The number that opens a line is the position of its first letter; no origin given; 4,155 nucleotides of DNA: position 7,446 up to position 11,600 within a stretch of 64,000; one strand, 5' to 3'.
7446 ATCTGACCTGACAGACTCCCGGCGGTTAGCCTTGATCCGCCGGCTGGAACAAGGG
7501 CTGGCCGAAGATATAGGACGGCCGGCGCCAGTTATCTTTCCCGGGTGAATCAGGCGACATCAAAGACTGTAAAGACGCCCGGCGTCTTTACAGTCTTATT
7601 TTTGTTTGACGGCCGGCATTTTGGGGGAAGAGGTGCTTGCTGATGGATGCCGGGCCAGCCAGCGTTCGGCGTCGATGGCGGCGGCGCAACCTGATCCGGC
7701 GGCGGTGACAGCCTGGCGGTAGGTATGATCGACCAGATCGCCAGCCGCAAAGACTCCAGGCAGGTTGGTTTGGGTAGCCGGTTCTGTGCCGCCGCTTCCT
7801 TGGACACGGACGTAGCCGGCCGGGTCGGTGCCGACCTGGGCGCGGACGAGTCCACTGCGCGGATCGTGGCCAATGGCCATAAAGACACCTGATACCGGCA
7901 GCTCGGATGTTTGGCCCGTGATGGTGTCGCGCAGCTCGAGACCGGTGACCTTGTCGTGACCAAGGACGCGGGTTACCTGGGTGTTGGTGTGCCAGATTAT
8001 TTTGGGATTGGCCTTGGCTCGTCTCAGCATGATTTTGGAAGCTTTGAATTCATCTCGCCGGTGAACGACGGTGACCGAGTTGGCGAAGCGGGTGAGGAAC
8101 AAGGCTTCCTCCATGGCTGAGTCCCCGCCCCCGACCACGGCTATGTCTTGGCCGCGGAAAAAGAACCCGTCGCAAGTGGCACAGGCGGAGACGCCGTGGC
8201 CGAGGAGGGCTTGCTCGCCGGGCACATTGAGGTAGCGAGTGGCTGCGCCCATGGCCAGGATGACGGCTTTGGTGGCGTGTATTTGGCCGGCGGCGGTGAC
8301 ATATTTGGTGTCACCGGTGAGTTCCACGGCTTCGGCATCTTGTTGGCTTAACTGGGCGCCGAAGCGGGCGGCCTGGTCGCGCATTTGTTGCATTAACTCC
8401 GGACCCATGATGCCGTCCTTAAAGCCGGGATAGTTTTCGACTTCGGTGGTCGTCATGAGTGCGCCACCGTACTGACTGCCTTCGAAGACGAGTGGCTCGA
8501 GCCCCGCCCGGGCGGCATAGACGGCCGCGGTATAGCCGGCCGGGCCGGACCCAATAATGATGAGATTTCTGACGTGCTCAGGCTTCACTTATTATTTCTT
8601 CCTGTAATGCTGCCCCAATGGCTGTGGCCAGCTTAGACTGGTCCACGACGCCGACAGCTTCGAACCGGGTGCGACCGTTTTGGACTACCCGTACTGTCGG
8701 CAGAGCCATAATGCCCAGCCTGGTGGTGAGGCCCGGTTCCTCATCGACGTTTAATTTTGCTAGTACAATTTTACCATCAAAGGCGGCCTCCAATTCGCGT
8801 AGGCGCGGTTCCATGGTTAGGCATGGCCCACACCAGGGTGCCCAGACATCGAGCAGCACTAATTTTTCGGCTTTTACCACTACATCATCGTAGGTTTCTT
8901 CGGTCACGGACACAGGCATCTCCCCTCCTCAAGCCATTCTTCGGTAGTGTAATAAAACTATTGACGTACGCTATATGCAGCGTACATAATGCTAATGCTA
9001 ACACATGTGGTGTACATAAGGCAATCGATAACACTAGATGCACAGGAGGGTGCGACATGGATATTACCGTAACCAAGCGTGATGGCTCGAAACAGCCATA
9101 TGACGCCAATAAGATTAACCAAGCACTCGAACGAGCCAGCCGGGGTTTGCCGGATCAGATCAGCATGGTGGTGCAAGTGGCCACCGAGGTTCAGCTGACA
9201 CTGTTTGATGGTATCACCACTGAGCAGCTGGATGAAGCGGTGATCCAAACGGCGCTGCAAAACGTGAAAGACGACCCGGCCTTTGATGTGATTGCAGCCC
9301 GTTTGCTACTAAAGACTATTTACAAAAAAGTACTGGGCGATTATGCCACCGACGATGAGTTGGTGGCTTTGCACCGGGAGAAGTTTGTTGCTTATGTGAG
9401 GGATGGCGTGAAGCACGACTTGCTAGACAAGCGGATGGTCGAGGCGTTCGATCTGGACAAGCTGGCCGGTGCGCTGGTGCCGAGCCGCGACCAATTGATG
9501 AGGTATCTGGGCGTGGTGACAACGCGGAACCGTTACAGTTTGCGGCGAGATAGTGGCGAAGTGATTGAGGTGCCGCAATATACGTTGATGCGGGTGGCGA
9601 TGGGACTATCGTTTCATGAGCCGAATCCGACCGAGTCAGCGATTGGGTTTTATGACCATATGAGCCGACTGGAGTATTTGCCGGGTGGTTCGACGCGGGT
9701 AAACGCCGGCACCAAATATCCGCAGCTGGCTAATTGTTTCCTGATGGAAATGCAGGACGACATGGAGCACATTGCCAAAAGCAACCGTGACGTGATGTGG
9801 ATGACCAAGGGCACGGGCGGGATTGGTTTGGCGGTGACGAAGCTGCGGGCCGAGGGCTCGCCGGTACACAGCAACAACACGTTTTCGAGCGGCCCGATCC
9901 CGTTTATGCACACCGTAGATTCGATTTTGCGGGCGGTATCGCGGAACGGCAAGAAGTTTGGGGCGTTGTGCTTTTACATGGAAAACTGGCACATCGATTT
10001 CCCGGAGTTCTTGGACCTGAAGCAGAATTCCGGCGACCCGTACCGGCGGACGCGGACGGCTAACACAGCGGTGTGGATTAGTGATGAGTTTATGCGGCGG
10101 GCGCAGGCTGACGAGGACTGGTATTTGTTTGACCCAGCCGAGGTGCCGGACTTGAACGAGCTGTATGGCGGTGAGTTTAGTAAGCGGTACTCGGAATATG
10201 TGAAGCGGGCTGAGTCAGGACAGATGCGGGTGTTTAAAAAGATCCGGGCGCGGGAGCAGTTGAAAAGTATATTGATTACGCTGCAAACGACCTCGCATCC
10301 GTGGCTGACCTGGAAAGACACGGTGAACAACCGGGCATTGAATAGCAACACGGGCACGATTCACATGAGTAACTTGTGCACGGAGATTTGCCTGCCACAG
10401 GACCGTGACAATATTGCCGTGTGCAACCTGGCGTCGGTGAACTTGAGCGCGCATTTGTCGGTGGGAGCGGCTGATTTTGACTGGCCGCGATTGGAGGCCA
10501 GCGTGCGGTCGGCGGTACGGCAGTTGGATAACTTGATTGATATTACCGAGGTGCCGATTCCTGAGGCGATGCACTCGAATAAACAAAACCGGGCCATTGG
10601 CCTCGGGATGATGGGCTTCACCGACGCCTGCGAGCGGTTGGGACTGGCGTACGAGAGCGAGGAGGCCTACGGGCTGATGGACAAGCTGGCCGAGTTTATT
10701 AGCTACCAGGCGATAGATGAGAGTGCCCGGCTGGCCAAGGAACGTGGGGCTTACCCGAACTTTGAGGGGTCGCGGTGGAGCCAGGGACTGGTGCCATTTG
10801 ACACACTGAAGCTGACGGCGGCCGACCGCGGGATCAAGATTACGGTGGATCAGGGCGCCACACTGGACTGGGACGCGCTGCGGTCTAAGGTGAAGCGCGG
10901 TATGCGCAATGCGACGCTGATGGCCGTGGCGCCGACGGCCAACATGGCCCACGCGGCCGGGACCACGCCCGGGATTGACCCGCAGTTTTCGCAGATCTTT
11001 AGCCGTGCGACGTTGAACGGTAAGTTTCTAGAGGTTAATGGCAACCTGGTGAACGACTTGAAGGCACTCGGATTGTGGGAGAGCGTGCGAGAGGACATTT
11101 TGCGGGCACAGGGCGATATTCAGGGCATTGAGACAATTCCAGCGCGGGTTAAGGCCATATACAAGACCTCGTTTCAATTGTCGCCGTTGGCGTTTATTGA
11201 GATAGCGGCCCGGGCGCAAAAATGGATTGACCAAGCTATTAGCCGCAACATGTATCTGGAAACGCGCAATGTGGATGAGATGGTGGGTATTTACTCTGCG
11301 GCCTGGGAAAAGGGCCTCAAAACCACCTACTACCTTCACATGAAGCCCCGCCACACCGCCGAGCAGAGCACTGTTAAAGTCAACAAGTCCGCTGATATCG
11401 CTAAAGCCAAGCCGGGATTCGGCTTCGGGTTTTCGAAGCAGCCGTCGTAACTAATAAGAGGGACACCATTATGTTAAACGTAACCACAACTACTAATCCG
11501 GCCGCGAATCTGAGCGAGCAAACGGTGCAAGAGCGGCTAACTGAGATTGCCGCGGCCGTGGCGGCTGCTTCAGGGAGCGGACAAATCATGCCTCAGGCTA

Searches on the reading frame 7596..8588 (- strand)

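Call 44: search_protein_families(library=pfam, proteins=[window:7596-8588:-], max_evalue=0.0001)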
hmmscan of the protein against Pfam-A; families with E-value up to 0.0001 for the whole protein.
window:7596-8588:- (330 aa): 8 families
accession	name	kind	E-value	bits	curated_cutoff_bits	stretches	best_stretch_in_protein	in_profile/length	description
PF07992.20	Pyr_redox_2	-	1.2e-46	159.9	26.1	1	8-300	2-291/291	Pyridine nucleotide-disulphide oxidoreductase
PF13738.12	Pyr_redox_3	-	1.5e-18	67.5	30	1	64-283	82-305/305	Pyridine nucleotide-disulphide oxidoreductase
PF00070.33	Pyr_redox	-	2.7e-18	66.7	22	1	149-221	2-81/82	Pyridine nucleotide-disulphide oxidoreductase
PF01266.30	DAO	-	5.3e-08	33.2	27.9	0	63-120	149-208/353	FAD dependent oxidoreductase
PF12831.13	FAD_oxidored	-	4.1e-07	30.1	27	1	9-81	2-75/416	FAD dependent oxidoreductase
PF13450.12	NAD_binding_8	-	1.8e-06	28.6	21.9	1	11-52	1-42/68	NAD(P)-binding Rossmann-like domain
PF00890.30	FAD_binding_2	-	8.1e-06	25.7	20.4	1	9-43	2-37/414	FAD binding domain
PF03486.20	HI0933_like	-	5.6e-05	23.1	50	0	8-40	2-34/244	HI0933-like protein Rossmann domain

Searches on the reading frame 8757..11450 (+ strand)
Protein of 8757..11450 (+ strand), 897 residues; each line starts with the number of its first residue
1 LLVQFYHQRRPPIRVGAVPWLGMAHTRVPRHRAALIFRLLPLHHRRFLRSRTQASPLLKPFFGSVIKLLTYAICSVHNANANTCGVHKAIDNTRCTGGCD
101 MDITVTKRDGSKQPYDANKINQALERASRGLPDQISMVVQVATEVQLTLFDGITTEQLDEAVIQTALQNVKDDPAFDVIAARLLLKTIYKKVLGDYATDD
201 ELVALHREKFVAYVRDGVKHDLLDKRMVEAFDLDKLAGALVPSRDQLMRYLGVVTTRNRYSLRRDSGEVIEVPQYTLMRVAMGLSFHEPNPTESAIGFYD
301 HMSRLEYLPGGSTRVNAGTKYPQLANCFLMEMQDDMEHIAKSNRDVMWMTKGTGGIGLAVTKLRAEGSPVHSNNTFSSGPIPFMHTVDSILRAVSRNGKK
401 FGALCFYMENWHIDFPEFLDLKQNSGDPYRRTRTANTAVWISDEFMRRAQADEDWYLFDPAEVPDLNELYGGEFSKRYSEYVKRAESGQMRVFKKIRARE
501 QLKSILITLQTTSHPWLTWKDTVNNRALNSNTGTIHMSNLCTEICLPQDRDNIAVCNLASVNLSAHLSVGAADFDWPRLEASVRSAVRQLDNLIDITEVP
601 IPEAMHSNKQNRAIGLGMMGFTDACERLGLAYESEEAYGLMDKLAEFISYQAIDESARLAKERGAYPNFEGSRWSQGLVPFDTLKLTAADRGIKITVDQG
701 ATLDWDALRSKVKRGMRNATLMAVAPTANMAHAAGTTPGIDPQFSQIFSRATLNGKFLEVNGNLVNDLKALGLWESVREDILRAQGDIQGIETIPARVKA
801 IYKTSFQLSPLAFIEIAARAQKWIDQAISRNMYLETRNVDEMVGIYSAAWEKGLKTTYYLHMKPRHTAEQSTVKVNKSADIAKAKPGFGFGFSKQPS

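Call 20: search_protein_families(library=pfam, proteins=[window:8757-11450:+], max_evalue=0.001)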
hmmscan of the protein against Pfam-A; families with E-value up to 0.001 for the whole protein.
window:8757-11450:+ (897 aa): 3 families
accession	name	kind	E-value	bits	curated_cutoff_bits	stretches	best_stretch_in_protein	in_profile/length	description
PF02867.20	Ribonuc_red_lgC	-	2.7e-164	548.1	23.9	1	326-860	2-523/523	Ribonucleotide reductase, barrel domain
PF03477.21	ATP-cone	-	1.2e-17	64.7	25.8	1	104-190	2-87/88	ATP cone domain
PF00317.26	Ribonuc_red_lgN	-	1.6e-16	60.6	28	1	250-321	5-76/77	Ribonucleotide reductase, all-alpha domain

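Call 22: find_homologous_proteins(query=window:8757-11450:+, max_evalue=1e-50)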
Query window:8757-11450:+ (897 aa): 6599 proteins with E <= 1e-50 among 8000 candidates; the best 120 are listed.
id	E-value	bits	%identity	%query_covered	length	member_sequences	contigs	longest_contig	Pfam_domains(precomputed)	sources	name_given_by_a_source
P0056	0.0e+0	1820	100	89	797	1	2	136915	PF02867.21,PF00317.27,PF03477.22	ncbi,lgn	-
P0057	0.0e+0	1524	82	89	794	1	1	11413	PF02867.21,PF00317.27,PF03477.22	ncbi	-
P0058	0.0e+0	1501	83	89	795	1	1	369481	PF02867.21,PF00317.27,PF03477.22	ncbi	-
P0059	0.0e+0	1493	82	88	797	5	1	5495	PF02867.21,PF00317.27,PF03477.22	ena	-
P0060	0.0e+0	1463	80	89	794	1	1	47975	PF02867.21,PF00317.27,PF03477.22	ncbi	-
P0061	0.0e+0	1432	79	89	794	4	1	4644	PF02867.21,PF00317.27,PF03477.22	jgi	jgi:ribonucleoside-diphosphate reductase alpha chain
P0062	0.0e+0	1423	76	88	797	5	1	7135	PF02867.21,PF00317.27,PF03477.22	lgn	-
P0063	0.0e+0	1421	77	88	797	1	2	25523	PF02867.21,PF00317.27,PF03477.22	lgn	-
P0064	0.0e+0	1401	76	89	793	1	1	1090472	PF02867.21,PF00317.27,PF03477.22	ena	-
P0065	0.0e+0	1391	75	89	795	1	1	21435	PF02867.21,PF00317.27,PF03477.22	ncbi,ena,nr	ncbi:MAG TPA: ribonucleoside-diphosphate reductase subunit alpha [Candidatus Acidoferrum sp.]|nr:rib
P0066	0.0e+0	1355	75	88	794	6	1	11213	PF02867.21,PF00317.27,PF03477.22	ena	-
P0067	0.0e+0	1352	73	89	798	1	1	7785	PF02867.21,PF00317.27,PF03477.22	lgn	-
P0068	0.0e+0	1350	73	88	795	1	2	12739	PF02867.21,PF00317.27,PF03477.22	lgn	-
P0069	0.0e+0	1341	72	89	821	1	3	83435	PF02867.21,PF00317.27,PF03477.22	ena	-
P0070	0.0e+0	1341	72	88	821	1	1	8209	PF02867.21,PF00317.27,PF03477.22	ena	-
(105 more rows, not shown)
